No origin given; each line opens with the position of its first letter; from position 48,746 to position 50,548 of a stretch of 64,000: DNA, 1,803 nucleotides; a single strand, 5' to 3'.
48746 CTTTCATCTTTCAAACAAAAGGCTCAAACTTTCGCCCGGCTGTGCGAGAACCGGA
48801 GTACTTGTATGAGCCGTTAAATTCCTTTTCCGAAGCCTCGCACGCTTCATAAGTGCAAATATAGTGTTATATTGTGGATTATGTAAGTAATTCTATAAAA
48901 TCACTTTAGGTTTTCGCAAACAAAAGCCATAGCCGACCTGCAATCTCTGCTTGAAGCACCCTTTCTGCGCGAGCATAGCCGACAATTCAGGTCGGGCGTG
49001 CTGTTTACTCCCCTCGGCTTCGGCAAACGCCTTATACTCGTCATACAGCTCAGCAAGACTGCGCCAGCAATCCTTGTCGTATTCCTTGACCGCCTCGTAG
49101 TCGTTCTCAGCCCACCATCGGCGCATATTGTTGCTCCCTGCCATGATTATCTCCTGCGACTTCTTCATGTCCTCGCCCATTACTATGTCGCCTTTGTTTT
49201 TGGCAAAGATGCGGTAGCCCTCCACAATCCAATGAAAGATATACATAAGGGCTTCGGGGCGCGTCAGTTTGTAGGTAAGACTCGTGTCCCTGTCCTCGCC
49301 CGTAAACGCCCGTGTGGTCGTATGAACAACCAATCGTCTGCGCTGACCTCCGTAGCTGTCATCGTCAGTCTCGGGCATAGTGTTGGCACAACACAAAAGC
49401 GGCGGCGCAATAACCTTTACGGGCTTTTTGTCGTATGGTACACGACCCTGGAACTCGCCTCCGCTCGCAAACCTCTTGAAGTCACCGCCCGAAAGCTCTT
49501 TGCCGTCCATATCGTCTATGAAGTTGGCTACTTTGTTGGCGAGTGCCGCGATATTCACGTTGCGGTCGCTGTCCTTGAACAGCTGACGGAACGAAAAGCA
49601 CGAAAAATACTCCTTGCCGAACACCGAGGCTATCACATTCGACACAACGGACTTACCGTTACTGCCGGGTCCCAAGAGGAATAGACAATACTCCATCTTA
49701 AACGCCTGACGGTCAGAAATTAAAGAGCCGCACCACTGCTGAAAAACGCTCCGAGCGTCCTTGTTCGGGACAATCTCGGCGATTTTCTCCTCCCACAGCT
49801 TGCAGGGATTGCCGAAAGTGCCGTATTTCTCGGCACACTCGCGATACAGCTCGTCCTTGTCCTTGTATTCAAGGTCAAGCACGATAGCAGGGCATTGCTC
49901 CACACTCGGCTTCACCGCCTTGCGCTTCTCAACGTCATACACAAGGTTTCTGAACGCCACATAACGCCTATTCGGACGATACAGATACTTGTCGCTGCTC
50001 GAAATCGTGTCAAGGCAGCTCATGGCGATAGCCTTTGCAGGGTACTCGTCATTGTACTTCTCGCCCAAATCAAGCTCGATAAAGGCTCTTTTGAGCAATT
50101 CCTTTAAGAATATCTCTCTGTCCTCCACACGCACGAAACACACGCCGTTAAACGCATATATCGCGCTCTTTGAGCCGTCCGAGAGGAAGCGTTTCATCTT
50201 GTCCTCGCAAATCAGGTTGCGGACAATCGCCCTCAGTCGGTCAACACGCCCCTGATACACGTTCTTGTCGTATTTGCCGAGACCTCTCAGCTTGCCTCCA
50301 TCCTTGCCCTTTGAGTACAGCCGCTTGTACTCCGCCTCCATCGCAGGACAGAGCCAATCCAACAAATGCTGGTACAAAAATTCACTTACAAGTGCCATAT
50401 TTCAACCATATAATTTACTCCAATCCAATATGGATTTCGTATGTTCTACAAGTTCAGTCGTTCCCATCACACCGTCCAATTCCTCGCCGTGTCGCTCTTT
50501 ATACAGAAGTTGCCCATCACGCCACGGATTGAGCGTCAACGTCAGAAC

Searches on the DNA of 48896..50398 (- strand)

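Call 93: search_rna_families(sources=[L034, L017, L013, L001, L037], threshold=evalue, max_evalue=1)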
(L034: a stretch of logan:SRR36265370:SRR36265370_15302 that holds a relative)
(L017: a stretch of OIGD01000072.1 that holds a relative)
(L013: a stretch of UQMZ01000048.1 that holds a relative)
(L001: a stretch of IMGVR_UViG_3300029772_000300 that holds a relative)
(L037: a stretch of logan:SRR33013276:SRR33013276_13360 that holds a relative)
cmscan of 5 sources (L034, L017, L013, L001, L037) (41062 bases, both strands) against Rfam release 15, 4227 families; matches with E-value up to 1: 2.
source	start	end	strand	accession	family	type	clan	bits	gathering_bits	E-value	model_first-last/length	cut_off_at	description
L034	12448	12520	+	RF00005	tRNA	Gene; tRNA;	CL00001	70.9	29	1.1e-13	1-71/71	no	tRNA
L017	8343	8415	-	RF00005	tRNA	Gene; tRNA;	CL00001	67.8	29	8.1e-13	1-71/71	no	tRNA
